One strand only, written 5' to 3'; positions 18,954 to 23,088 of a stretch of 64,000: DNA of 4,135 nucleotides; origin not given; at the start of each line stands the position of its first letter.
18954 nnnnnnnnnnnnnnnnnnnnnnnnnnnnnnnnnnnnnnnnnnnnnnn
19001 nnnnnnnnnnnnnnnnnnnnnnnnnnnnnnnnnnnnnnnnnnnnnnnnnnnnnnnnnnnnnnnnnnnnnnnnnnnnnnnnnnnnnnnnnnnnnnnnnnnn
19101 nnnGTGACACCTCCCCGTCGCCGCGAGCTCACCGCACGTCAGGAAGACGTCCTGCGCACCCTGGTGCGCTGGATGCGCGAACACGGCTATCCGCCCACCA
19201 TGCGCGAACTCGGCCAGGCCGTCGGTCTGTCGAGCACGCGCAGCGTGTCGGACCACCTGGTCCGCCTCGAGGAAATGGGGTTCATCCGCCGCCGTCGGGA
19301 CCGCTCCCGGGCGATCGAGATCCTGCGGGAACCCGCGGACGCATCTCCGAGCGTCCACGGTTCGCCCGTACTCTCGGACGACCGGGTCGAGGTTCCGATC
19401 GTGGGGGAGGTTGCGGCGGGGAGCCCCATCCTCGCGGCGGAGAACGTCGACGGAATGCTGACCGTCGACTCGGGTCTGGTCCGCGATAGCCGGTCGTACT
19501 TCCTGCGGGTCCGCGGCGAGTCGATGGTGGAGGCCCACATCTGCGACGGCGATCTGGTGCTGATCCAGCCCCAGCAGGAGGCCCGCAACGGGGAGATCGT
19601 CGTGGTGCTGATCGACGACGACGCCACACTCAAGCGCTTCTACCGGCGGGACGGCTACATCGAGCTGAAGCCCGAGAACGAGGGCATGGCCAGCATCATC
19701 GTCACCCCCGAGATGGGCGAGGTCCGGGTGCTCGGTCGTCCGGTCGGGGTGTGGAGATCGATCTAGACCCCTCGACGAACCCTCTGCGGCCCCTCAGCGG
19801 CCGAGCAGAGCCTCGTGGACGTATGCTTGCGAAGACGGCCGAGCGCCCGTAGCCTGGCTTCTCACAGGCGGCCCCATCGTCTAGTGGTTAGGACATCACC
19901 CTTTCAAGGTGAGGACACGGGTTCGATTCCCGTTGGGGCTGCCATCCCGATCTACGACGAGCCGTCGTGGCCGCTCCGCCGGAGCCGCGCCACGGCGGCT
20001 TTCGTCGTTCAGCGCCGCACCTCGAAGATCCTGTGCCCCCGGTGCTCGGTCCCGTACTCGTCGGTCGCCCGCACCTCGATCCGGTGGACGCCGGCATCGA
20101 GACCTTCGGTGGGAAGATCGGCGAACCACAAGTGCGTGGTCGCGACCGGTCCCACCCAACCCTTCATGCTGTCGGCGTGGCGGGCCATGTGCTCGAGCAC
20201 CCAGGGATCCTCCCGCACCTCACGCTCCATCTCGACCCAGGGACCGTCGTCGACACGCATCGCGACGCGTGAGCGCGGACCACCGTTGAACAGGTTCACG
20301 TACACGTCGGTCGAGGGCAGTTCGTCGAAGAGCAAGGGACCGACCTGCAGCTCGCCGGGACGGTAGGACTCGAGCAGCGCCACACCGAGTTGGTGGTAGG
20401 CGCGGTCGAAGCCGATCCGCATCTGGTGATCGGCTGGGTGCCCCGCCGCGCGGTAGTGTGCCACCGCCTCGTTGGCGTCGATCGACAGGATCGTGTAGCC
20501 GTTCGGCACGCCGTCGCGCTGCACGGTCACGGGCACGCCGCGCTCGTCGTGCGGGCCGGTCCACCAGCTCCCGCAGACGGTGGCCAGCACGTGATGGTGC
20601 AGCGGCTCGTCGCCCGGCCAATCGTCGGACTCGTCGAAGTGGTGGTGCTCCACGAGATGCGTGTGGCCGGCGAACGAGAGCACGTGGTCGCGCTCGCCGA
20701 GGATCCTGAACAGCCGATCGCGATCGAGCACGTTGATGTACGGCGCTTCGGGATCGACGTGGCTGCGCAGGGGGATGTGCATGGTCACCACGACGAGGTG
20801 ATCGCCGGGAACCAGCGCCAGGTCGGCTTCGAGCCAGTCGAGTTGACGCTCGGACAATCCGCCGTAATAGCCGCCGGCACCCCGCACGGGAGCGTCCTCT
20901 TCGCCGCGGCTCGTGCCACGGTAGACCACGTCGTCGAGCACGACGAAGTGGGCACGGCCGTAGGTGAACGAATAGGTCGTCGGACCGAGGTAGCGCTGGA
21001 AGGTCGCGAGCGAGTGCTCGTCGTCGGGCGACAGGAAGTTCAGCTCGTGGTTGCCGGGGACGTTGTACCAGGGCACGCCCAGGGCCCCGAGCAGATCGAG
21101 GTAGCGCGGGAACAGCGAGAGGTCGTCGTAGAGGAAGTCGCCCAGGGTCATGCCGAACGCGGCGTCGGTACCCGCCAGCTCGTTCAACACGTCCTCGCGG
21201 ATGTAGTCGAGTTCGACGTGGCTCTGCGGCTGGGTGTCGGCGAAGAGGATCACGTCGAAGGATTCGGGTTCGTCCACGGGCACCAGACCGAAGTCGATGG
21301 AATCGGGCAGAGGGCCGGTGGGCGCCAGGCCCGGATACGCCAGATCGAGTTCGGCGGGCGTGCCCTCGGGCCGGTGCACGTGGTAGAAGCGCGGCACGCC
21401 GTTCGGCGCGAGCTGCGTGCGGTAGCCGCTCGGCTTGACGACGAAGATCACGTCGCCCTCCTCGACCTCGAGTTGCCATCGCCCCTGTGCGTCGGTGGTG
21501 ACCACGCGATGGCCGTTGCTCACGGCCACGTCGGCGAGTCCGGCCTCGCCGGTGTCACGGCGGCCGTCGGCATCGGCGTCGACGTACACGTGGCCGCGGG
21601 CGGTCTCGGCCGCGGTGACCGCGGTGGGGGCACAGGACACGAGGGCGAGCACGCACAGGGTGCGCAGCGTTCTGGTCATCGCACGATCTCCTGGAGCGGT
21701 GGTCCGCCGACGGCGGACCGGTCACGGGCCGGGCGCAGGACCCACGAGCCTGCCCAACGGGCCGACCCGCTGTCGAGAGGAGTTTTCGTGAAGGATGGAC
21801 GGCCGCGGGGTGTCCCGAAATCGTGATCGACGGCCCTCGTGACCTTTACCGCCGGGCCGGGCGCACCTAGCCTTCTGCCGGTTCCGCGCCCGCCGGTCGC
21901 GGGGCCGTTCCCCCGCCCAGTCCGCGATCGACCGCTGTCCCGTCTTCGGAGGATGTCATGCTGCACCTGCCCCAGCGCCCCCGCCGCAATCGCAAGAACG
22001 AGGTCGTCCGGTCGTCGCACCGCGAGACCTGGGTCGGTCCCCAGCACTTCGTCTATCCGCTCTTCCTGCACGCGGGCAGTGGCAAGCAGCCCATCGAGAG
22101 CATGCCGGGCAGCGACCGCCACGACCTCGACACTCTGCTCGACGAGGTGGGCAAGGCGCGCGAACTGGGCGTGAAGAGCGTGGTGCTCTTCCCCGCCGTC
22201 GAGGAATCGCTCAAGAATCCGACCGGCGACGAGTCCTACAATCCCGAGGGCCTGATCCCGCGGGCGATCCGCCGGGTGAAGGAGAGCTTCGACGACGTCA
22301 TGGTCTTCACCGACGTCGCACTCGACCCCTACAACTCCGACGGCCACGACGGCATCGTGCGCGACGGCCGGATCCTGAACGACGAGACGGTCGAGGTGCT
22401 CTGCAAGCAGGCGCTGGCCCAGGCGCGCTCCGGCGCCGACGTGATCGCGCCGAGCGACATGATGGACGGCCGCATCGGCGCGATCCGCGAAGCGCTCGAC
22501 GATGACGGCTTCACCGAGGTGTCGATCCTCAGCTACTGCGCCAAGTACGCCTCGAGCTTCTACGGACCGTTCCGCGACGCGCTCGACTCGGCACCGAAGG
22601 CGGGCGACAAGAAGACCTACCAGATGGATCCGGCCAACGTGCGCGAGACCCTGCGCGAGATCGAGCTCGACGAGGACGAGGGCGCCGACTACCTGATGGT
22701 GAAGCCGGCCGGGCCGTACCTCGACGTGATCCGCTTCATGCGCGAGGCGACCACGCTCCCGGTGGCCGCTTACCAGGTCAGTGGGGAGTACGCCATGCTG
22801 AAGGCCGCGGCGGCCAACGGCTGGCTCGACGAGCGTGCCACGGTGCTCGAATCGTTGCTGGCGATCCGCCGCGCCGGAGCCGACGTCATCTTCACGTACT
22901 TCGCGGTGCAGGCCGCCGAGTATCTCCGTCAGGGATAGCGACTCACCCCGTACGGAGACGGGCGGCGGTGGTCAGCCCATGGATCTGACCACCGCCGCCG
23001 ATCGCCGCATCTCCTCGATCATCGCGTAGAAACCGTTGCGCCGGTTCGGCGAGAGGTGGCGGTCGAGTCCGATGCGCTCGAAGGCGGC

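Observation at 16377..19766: Tightly coupled dinB / dead Pol III alpha fragment / lexA operon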

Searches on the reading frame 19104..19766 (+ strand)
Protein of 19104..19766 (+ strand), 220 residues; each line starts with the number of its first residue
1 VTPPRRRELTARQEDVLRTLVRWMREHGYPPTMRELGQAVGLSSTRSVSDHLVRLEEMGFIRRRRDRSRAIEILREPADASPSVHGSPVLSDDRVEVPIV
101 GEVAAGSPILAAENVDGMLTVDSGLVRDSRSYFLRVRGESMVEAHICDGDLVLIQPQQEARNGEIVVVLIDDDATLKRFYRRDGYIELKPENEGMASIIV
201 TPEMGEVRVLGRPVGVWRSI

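Call 3: search_protein_families(library=pfam, proteins=[window:19104-19766:+], max_evalue=1)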
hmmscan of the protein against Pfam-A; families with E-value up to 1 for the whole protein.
window:19104-19766:+ (220 aa): 11 families
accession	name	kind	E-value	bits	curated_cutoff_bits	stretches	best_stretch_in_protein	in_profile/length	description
PF00717.28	Peptidase_S24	-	3.4e-32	111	23.3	1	98-212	1-114/116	Peptidase S24-like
PF01726.22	LexA_DNA_bind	-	1.1e-21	76.8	23.7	1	7-70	2-65/65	LexA DNA binding domain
PF13545.12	HTH_Crp_2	-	0.0002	21.7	27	1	18-76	5-64/70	Crp-like helix-turn-helix domain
PF12802.13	MarR_2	-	0.00059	20.4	27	1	23-67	13-56/61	MarR family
PF01047.28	MarR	-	0.0015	18.8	24.6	1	25-66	13-52/59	MarR family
PF01325.25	Fe_dep_repress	-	0.0027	18.3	26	1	8-64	1-55/60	Iron dependent repressor, N-terminal DNA binding domain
PF13412.12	HTH_24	-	0.012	15.6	21.9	1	32-62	19-48/48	Winged helix-turn-helix DNA-binding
PF25212.1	HVO_A0114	-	0.04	14.1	27.6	1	19-68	26-73/84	HVO_A0114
PF08279.18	HTH_11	-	0.16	12.3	25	1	17-60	2-44/55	HTH domain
PF21078.2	GDH_HM3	-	0.24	12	24.6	1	7-55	13-59/66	Glutamate dehydrogenase, helical motif 3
PF08461.16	HTH_12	-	0.64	10.4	21.4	1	44-70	31-57/66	Ribonuclease R winged-helix domain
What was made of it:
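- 19104..19766 (+): lexA: canonical self-cleaving SOS repressor, 220 aa, GTG start overlapping the X stop. Pfam LexA_DNA_bind plus Peptidase_S24 (call 3).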

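Call 4: search_protein_families(library=ncbifam, proteins=[window:19104-19766:+], max_evalue=1)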
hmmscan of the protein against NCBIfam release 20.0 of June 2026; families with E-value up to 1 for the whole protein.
window:19104-19766:+ (220 aa): 6 families
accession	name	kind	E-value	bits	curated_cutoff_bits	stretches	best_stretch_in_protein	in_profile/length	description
TIGR00498.1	lexA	equivalog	8.8e-64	214.8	110.95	1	7-219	2-201/203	transcriptional repressor LexA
NF007621.2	PRK10276.1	subfamily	2.6e-18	66.1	110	1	104-210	1-107/115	translesion error-prone DNA polymerase V autoproteolytic subunit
NF051876.1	transXXX_HumD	equivalog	0.0011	19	120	1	106-180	2-76/129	HumD family translesion DNA polymerase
NF033788.1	HTH_metalloreg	subfamily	0.0099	15.7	55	1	33-66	28-60/77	metalloregulator ArsR/SmtB family transcription factor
NF041423.1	MobC_subf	subfamily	0.017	14.4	200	1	7-65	8-65/240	MobC family replication-relaxation protein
NF040939.2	trans_reg_lrs14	equivalog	0.07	13.2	90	1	26-69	32-74/103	Lrs14 family HTH-type transcriptional regulator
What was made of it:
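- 19104..19766 (+): TIGR00498 215 bits against a cut-off of 111 (call 4).
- On LexA repressor: TIGR00498 215 bits (call 4).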

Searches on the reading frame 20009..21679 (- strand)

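Call 45: search_protein_families(library=pfam, proteins=[window:20009-21679:-], max_evalue=0.00001)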
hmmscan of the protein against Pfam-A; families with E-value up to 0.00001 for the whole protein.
window:20009-21679:- (556 aa): 2 families
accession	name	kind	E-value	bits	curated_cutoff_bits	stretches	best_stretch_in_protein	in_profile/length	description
PF16370.11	MetallophosC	-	2.4e-39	135.6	29.7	1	363-545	2-167/168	C terminal of Calcineurin-like phosphoesterase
PF16371.11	MetallophosN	-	4.4e-13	49.7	35.6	1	43-104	5-67/77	N terminal of Calcineurin-like phosphoesterase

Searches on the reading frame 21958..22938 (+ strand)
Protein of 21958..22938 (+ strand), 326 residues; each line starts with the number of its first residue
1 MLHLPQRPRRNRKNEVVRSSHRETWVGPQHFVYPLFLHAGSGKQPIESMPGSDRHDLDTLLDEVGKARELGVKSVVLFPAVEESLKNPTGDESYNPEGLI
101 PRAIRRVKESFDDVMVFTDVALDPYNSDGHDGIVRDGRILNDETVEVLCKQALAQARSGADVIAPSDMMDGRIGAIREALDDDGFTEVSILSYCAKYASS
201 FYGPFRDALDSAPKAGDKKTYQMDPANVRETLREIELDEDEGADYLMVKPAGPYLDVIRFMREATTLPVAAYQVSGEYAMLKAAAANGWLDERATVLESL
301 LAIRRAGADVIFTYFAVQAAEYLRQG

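Call 45: search_protein_families(library=pfam, proteins=[window:21958-22938:+], max_evalue=0.00001)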
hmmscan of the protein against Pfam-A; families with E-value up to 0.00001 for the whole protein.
window:21958-22938:+ (326 aa): 1 family
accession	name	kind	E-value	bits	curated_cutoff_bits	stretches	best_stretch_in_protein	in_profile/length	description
PF00490.27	ALAD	-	1.8e-136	454.9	24.6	1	6-321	2-316/317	Delta-aminolevulinic acid dehydratase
